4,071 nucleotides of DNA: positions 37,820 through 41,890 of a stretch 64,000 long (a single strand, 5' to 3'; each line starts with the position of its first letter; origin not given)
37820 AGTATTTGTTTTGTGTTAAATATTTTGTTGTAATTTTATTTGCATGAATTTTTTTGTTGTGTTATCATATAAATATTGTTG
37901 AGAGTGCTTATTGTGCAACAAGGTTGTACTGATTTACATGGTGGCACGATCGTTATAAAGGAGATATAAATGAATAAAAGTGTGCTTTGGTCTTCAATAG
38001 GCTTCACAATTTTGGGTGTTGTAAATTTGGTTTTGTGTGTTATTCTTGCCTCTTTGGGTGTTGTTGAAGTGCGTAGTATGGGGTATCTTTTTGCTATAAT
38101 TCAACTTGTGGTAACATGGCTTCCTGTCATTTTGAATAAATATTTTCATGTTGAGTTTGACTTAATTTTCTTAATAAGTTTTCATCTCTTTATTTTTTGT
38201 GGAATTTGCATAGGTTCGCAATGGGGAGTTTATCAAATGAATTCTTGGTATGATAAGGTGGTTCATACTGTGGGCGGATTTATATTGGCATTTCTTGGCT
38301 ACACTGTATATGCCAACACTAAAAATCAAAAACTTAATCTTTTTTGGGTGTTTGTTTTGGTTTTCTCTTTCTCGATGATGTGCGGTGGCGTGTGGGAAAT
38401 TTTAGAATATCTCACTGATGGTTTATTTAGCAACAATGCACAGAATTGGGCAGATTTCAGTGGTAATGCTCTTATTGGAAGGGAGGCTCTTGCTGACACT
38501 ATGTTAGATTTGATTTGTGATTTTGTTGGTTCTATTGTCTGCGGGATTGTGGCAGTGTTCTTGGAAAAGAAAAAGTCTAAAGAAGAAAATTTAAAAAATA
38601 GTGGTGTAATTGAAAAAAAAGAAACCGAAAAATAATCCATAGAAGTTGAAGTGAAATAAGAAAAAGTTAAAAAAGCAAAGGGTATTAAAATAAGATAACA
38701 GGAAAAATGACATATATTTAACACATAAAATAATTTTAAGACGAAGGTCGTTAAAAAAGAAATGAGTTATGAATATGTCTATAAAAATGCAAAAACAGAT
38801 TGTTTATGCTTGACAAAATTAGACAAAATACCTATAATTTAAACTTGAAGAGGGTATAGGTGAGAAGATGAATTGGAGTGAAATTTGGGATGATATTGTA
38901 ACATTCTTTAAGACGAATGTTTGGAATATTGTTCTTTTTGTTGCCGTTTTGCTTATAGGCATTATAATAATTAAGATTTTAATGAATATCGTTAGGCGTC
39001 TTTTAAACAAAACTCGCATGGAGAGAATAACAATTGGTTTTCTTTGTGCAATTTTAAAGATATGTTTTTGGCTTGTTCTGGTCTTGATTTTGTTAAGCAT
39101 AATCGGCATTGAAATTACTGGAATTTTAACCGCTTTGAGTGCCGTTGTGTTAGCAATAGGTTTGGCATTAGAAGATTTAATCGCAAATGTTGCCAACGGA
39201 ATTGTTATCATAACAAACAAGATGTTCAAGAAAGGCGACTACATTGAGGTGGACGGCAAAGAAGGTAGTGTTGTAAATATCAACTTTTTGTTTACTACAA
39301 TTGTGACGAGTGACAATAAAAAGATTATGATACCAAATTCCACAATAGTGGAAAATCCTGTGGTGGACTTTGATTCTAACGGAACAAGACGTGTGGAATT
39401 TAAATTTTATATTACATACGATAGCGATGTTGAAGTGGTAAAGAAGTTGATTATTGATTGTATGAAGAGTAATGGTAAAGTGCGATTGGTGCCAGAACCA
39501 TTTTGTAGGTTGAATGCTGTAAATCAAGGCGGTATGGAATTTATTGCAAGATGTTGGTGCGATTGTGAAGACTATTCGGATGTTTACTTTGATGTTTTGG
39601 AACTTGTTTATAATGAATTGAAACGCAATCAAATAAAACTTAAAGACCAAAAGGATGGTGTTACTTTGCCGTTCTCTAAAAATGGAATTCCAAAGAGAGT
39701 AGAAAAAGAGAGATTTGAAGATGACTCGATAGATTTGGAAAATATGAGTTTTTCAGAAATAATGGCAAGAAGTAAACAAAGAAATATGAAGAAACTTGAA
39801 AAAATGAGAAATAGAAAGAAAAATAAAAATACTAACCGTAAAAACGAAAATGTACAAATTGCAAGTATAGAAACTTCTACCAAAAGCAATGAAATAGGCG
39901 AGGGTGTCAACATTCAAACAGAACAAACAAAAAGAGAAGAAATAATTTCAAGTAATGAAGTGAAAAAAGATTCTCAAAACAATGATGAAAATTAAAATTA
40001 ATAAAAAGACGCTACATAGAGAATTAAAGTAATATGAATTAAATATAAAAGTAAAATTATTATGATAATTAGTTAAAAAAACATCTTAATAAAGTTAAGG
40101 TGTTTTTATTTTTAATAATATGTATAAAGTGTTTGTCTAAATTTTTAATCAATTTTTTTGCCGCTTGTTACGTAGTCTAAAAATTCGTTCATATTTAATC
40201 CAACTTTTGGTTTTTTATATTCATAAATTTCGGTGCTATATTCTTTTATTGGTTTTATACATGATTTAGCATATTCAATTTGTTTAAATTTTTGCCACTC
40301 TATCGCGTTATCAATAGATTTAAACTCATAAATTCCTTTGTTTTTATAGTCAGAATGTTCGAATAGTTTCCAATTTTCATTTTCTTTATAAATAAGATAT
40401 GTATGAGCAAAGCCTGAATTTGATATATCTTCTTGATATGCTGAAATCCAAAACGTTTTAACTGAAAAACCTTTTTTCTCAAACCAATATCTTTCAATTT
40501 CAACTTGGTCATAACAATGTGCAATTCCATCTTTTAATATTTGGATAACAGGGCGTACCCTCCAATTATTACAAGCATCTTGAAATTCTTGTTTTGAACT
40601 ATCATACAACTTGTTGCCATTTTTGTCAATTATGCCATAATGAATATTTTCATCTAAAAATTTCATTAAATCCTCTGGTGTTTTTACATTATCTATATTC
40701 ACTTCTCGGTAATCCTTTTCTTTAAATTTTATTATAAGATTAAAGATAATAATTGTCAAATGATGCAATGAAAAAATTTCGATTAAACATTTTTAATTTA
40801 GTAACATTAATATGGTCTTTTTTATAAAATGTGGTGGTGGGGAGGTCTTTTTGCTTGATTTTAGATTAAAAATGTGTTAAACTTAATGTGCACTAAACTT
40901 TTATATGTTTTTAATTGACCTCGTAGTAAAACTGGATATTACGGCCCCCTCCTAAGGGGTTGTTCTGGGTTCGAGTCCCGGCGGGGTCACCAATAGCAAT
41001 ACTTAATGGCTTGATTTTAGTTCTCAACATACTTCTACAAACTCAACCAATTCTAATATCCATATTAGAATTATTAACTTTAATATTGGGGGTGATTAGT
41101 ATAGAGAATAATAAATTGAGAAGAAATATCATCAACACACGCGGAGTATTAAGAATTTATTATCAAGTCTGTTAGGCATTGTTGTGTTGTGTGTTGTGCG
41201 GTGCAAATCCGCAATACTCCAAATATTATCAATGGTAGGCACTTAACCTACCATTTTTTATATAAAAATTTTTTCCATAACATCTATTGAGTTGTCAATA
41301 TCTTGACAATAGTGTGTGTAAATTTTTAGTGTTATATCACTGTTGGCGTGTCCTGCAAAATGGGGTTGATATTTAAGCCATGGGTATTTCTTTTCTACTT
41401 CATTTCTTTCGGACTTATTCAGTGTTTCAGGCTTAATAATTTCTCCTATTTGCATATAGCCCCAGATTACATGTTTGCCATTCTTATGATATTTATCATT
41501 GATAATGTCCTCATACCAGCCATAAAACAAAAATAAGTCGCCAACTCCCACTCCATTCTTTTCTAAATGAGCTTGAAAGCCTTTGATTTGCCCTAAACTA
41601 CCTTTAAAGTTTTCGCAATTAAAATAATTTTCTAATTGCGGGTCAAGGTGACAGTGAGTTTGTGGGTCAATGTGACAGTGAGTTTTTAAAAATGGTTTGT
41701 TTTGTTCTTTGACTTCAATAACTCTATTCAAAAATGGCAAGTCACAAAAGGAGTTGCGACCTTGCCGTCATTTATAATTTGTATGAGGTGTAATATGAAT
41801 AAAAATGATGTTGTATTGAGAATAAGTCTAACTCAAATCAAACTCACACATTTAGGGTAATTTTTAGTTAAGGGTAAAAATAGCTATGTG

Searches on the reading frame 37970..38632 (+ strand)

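Call 58: search_protein_families(library=pfam, proteins=[window:37970-38632:+], max_evalue=0.01)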
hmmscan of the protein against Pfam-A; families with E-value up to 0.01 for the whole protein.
window:37970-38632:+ (221 aa): 1 family
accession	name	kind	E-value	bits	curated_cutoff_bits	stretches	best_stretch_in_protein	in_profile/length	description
PF09997.14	DUF2238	-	3.1e-05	24.3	26.4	1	93-160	58-123/140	Predicted membrane protein (DUF2238)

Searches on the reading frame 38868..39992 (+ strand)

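Call 4: search_protein_families(library=padloc, proteins=[window:38868-39992:+], max_evalue=0.01)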
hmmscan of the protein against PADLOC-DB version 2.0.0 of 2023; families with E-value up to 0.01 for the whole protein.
window:38868-39992:+ (375 aa): 0 families

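Call 6: search_protein_families(library=ncbifam, proteins=[window:38868-39992:+], max_evalue=0.01)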
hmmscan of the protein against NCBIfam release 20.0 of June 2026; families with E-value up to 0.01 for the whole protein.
window:38868-39992:+ (375 aa): 6 families
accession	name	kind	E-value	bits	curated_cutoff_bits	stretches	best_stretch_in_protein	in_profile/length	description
NF007662.0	PRK10334.1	subfamily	2.5e-43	148.4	321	1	19-259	29-269/286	small-conductance mechanosensitive channel MscS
NF047602.1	MscsSHelicob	equivalog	2.8e-39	135.1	400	1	15-259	7-250/260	small-conductance mechanosensitive channel MscS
NF008438.0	PRK11281.1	equivalog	3e-15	55.1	991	1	20-256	838-1077/1113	mechanosensitive channel MscK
NF008180.0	PRK10929.1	equivalog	1.3e-13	49.7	809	1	25-230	833-1047/1109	miniconductance mechanosensitive channel MscM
NF047601.1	MscSThanab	equivalog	1.7e-09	37.6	500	1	6-194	5-200/280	small-conductance mechanosensitive channel MscS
NF008542.0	PRK11465.1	equivalog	0.00038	18.9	596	1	21-141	473-595/741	mechanosensitive channel protein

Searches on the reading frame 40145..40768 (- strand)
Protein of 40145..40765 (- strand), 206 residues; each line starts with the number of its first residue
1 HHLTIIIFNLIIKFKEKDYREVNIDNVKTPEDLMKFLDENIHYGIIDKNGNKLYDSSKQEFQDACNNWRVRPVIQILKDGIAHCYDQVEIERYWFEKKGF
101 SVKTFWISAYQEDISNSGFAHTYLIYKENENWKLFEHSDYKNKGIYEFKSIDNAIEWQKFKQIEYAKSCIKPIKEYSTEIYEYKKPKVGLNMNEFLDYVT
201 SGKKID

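Call 4: search_protein_families(library=padloc, proteins=[window:40145-40765:-], max_evalue=0.01)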
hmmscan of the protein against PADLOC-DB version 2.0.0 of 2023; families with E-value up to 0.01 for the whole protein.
window:40145-40765:- (206 aa): 0 families

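Call 6: search_protein_families(library=ncbifam, proteins=[window:40145-40765:-], max_evalue=0.01)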
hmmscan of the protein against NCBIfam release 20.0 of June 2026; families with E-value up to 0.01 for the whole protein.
window:40145-40765:- (206 aa): 0 families

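Call 49: search_protein_families(library=pfam, alignment_id=A4, max_evalue=0.00001)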
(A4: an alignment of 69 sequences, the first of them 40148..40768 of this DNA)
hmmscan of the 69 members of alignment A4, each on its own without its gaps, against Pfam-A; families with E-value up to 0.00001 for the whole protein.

A. member 1, window:40148-40768:- (207 aa): 0 families

B. families by the number of members that match (of 69 scanned): 61 families (the first 25 are shown)
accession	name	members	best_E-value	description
PF04851.21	ResIII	5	1e-37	Type III restriction enzyme, res subunit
PF13245.12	AAA_19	4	7.1e-18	AAA domain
PF01443.25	Viral_helicase1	4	1.4e-15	Viral superfamily 1 RNA helicase core domain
PF00270.35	DEAD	4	7.8e-13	DEAD/DEAH box helicase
PF09848.15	SLFN-g3_helicase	3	2.4e-35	Schlafen group 3, DNA/RNA helicase domain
PF19778.5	RE_endonuc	3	7.2e-31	Endonuclease domain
PF13304.12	AAA_21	3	3.9e-27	AAA domain, putative AbiEii toxin, Type IV TA system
PF13604.12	AAA_30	3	2.3e-16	AAA domain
PF00145.23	DNA_methylase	2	7.8e-85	C-5 cytosine-specific DNA methylase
PF02086.21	MethyltransfD12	2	1.8e-73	D12 class N6 adenine-specific DNA methyltransferase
PF20693.3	YobI-ATPase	2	7.3e-40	YobI-like P-loop NTPase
PF13175.12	AAA_15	2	5.4e-38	AAA ATPase domain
PF00239.26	Resolvase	2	3e-29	Resolvase, N terminal domain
PF00580.27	UvrD-helicase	2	1.3e-22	UvrD/REP helicase N-terminal domain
PF02661.23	Fic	2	1.3e-17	Fic/DOC family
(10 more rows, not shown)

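Call 58: search_protein_families(library=pfam, proteins=[window:40148-40768:-], max_evalue=0.01)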
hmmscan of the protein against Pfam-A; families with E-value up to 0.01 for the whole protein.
window:40148-40768:- (207 aa): 0 families

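Call 86: search_protein_families(library=padloc, proteins=[window:40148-40768:-], max_evalue=0.01)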
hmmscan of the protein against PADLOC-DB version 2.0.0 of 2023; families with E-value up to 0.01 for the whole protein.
window:40148-40768:- (207 aa): 0 families

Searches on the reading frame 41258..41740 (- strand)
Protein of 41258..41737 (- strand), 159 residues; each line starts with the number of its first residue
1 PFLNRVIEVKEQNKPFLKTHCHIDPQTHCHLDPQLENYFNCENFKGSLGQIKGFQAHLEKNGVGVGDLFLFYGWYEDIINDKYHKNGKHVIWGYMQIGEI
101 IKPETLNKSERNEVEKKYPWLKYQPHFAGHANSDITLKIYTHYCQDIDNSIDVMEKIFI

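Call 4: search_protein_families(library=padloc, proteins=[window:41258-41737:-], max_evalue=0.01)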
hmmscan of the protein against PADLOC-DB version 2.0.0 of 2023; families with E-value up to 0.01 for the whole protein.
window:41258-41737:- (159 aa): 0 families

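Call 6: search_protein_families(library=ncbifam, proteins=[window:41258-41737:-], max_evalue=0.01)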
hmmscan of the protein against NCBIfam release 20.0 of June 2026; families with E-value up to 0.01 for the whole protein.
window:41258-41737:- (159 aa): 0 families

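Call 58: search_protein_families(library=pfam, proteins=[window:41261-41740:-], max_evalue=0.01)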
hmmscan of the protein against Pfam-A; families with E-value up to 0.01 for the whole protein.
window:41261-41740:- (160 aa): 1 family
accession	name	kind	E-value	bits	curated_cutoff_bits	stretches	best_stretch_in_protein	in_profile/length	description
PF18754.6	Nmad3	-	7.1e-23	81.9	27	1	24-135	63-169/247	Nucleotide modification associated domain 3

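Call 86: search_protein_families(library=padloc, proteins=[window:41261-41740:-], max_evalue=0.01)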
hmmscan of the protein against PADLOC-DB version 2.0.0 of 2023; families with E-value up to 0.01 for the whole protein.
window:41261-41740:- (160 aa): 0 families
